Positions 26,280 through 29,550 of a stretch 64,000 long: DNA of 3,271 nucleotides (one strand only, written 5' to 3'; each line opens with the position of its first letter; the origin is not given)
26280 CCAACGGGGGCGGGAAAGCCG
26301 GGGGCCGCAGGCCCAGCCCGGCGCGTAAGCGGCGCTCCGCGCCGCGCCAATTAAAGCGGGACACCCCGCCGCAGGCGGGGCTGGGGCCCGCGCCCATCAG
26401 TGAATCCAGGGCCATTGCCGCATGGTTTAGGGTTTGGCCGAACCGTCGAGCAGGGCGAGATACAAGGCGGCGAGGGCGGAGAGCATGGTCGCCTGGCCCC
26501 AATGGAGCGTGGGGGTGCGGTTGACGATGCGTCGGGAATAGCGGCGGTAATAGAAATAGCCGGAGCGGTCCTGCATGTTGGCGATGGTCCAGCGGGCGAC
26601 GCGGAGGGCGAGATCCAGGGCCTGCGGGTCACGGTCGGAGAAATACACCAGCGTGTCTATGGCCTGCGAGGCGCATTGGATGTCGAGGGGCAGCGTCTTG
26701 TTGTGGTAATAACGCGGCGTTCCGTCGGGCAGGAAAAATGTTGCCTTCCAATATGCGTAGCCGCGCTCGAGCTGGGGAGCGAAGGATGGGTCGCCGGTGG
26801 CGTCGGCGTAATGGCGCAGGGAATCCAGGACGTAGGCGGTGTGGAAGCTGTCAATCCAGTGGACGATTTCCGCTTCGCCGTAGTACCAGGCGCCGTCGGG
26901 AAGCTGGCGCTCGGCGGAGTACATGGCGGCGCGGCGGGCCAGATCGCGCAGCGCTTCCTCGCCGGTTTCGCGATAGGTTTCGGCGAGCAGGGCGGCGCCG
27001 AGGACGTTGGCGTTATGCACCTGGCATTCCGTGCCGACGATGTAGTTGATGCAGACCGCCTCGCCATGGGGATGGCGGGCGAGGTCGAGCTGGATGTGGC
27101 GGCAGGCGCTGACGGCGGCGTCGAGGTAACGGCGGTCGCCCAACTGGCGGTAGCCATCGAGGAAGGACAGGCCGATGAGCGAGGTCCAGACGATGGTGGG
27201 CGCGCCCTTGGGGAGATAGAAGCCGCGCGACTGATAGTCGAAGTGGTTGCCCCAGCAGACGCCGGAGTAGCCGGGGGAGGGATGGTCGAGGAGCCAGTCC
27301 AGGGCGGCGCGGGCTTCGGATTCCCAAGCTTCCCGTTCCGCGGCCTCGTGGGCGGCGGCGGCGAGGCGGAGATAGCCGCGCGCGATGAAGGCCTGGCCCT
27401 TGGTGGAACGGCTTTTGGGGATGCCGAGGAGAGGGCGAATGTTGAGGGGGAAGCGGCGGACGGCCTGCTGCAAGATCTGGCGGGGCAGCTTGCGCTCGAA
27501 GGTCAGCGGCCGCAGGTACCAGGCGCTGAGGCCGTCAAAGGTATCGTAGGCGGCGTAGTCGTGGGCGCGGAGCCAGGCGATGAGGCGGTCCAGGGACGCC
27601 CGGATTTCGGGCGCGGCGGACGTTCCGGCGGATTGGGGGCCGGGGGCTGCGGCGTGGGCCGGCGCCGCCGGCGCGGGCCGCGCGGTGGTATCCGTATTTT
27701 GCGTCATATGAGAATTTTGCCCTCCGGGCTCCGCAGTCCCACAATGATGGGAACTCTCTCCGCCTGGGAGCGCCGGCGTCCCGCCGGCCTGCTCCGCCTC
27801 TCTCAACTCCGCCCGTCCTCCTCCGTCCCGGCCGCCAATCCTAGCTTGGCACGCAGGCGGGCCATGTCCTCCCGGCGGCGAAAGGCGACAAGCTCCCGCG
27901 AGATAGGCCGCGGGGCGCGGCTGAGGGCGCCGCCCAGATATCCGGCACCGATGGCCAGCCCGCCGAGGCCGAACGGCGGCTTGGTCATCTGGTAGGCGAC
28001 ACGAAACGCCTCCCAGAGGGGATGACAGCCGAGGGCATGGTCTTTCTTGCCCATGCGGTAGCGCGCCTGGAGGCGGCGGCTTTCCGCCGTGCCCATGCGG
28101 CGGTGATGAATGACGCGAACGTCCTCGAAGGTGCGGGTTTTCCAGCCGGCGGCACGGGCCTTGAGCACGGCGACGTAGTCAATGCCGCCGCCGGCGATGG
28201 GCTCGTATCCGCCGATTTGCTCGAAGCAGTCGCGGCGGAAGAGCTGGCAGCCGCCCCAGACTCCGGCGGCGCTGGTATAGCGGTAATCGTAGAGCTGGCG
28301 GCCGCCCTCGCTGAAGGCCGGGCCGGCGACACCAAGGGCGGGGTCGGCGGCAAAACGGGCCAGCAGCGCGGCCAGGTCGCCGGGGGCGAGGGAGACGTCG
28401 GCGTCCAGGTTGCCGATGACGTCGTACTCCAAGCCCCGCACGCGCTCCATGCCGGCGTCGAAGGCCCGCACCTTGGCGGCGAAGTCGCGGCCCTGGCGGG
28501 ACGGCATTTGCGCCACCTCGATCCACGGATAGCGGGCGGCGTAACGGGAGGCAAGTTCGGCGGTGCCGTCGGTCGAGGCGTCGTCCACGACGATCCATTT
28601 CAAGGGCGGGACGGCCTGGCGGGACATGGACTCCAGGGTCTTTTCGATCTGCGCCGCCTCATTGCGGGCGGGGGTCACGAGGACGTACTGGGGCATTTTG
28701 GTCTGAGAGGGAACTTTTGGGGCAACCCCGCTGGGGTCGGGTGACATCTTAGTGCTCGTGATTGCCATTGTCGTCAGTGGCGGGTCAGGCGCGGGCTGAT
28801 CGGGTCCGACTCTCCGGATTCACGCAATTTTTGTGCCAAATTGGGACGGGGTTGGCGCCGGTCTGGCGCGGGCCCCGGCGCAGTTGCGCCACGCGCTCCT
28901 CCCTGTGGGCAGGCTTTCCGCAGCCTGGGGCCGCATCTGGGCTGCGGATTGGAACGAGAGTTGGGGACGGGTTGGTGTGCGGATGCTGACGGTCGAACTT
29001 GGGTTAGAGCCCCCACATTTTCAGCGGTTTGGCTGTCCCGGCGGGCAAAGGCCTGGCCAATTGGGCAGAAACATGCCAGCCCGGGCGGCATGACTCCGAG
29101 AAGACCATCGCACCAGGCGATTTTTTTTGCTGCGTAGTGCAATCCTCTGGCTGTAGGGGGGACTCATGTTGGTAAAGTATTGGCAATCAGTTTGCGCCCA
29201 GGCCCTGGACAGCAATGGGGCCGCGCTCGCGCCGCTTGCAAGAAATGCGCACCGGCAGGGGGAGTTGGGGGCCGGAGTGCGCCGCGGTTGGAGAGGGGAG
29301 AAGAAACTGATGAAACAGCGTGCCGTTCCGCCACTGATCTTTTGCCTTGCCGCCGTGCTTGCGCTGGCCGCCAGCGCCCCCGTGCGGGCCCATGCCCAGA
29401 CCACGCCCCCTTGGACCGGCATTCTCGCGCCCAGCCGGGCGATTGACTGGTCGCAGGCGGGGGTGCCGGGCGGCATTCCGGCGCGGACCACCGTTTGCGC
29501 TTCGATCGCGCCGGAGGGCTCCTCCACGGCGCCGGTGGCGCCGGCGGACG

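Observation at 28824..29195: Divergent pair of sigma-54 promoters, including a perfect consensus, with structured DNA between them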

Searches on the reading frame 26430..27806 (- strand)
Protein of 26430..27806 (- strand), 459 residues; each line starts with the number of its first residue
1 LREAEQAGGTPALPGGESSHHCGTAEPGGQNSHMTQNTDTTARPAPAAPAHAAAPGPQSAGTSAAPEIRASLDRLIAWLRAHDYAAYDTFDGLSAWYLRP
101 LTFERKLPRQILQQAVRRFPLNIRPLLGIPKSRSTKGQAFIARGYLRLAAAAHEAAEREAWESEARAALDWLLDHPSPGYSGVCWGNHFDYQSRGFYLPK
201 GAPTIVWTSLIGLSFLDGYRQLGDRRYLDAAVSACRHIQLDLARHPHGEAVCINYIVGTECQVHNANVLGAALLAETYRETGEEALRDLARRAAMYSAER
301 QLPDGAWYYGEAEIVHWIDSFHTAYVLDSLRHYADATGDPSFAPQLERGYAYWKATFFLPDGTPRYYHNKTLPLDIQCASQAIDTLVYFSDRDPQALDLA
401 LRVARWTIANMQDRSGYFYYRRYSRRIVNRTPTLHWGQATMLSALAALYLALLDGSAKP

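Call 8: search_protein_families(library=pfam, proteins=[window:26430-27806:-], max_evalue=0.001)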
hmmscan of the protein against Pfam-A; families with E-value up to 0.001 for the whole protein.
window:26430-27806:- (459 aa): 0 families

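Call 10: search_protein_families(library=ncbifam, proteins=[window:26430-27806:-], max_evalue=0.00001)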
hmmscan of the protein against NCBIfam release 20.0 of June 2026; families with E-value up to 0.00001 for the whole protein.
window:26430-27806:- (459 aa): 0 families

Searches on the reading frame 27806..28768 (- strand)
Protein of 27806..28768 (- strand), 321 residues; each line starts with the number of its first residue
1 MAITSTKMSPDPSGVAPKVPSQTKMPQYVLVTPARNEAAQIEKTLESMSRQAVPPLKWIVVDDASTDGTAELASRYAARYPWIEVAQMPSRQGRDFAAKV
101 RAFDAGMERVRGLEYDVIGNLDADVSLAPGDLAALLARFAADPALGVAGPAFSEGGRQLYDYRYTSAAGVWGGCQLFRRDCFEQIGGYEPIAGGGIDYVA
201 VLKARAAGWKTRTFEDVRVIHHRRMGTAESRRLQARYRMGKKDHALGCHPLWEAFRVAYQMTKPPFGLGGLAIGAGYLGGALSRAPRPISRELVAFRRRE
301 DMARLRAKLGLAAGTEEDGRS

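Call 8: search_protein_families(library=pfam, proteins=[window:27806-28768:-], max_evalue=0.001)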
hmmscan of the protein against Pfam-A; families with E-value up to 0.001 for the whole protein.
window:27806-28768:- (321 aa): 3 families
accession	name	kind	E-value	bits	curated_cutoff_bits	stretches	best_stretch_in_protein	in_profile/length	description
PF00535.33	Glycos_transf_2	-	9.6e-21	74.9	23.3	1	31-160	3-124/168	Glycosyl transferase family 2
PF13641.12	Glyco_tranf_2_3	-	5.3e-12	46.7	27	1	26-149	1-120/230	Glycosyltransferase like family 2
PF13506.12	Glyco_transf_21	-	0.00041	20.3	21.7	0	170-217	102-150/174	Glycosyl transferase family 21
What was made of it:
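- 27803..28768 (-): GT2 glycosyltransferase gene, the first gene downstream of the minus-strand promoter. It matches Pfam PF00535 at 9.6e-21 (call 8).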

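Call 10: search_protein_families(library=ncbifam, proteins=[window:27806-28768:-], max_evalue=0.00001)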
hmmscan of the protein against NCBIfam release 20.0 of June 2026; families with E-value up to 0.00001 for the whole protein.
window:27806-28768:- (321 aa): 8 families
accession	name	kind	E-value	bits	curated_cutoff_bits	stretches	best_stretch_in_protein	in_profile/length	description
TIGR03469.1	HpnB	hypoth_equivalog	1.4e-21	76.9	379.25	1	18-142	36-163/386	hopene-associated glycosyltransferase HpnB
TIGR03965.1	mycofact_glyco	equivalog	2.5e-12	46.4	280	1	14-151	61-190/467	mycofactocin biosynthesis glycosyltransferase MftF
NF045692.1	OglycostaseCruG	equivalog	5.2e-12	45.4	600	1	15-138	30-151/386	2'-O-glycosyltransferase CruG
TIGR03937.1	PgaC_IcaA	equivalog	5e-10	38.9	422.3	1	20-146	39-157/407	poly-beta-1,6-N-acetyl-D-glucosamine synthase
NF007482.0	PRK10073.1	equivalog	2.5e-08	33.3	423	1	24-136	4-107/334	glycosyltransferase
NF047683.1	TeichurnBiosyTuaG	equivalog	1.4e-07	31.4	400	1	25-97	5-77/252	teichuronic acid biosynthesis protein TuaG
NF053846.1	glyco_with_XrtP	equivalog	1.6e-07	30.4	520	1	28-145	43-165/440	XrtP-associated glycosyltransferase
TIGR04283.1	glyco_like_mftF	equivalog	2.5e-07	30.5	182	0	31-85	4-56/221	TIGR04283 family arsenosugar biosynthesis glycosyltransferase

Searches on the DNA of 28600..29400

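Call 14: search_rna_families(source=window, start=28600, end=29400, threshold=evalue, max_evalue=1)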
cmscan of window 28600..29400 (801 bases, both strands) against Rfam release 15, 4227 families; matches with E-value up to 1: 0.
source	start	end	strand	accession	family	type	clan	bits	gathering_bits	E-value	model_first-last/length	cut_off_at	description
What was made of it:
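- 29114..29309 (+): Highly conserved non-coding block: a T-tract, about 45 nt upstream of the -10-like element, and a ~125-nt leader. There is no Rfam match (call 14).
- There is no Rfam match at E up to 1 (call 14).
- Tried and rejected: Nothing found (call 14).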
